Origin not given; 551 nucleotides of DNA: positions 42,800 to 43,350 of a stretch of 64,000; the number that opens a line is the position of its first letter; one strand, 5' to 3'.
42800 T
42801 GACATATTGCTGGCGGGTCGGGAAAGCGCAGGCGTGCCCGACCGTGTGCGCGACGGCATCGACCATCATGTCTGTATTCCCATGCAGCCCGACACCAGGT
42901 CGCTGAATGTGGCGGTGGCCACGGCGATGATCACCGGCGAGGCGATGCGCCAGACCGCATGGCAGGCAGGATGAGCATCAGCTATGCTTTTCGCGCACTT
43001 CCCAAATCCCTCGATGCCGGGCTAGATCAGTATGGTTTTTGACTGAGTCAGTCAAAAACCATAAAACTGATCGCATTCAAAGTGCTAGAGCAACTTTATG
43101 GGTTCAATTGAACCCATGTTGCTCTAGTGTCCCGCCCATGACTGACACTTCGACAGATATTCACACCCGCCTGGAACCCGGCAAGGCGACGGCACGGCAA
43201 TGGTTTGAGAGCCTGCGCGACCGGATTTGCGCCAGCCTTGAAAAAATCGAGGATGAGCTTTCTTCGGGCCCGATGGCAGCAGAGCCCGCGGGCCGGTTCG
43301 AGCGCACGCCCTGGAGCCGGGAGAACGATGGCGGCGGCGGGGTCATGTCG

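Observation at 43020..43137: RIME-like element copy B directly abutting the hemF start codon; hairpin 1 replaced by a different perfect 16-bp palindrome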

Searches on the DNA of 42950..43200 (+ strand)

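Call 9: search_dna_similar(query=window:43018-43132:+, collection=plasmids, mode=distant, max_rows=40, max_evalue=0.001)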
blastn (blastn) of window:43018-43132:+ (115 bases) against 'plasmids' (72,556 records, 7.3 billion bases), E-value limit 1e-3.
No match.
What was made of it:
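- On RIME1/RIME2: No match in 72,556 plasmids, including rhizobial replicons (call 9).
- Tried and rejected: blastn (word size 11) of the element against 72,556 plasmids found nothing (call 9), so there is no link to plasmid-borne rhizobial repeats.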

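Call 49: search_rna_families(source=window, start=42950, end=43200, threshold=evalue, max_evalue=10)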
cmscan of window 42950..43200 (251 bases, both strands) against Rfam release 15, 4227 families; matches with E-value up to 10: 4.
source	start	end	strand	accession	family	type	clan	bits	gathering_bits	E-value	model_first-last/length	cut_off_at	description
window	42984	43125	+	RF02378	SurC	Gene; sRNA;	-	15.9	80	0.84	1-161/161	no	SurC sRNA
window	43023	43078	-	RF04211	MIR5185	Gene; miRNA;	-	14.6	101.7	2.9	1-111/111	no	MIR5185 microRNA precursor family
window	43024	43072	-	RF04051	mir-8517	Gene; miRNA;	-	14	70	4.7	1-108/108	no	mir-8517 microRNA precursor family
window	43024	43073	-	RF04070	MIR6440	Gene; miRNA;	-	14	95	5.6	1-108/108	no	MIR6440 microRNA precursor family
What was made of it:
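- On Any Rfam RNA family: The best sub-threshold hit on the element is 15.9 bits against a gathering score of 80 (call 49).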
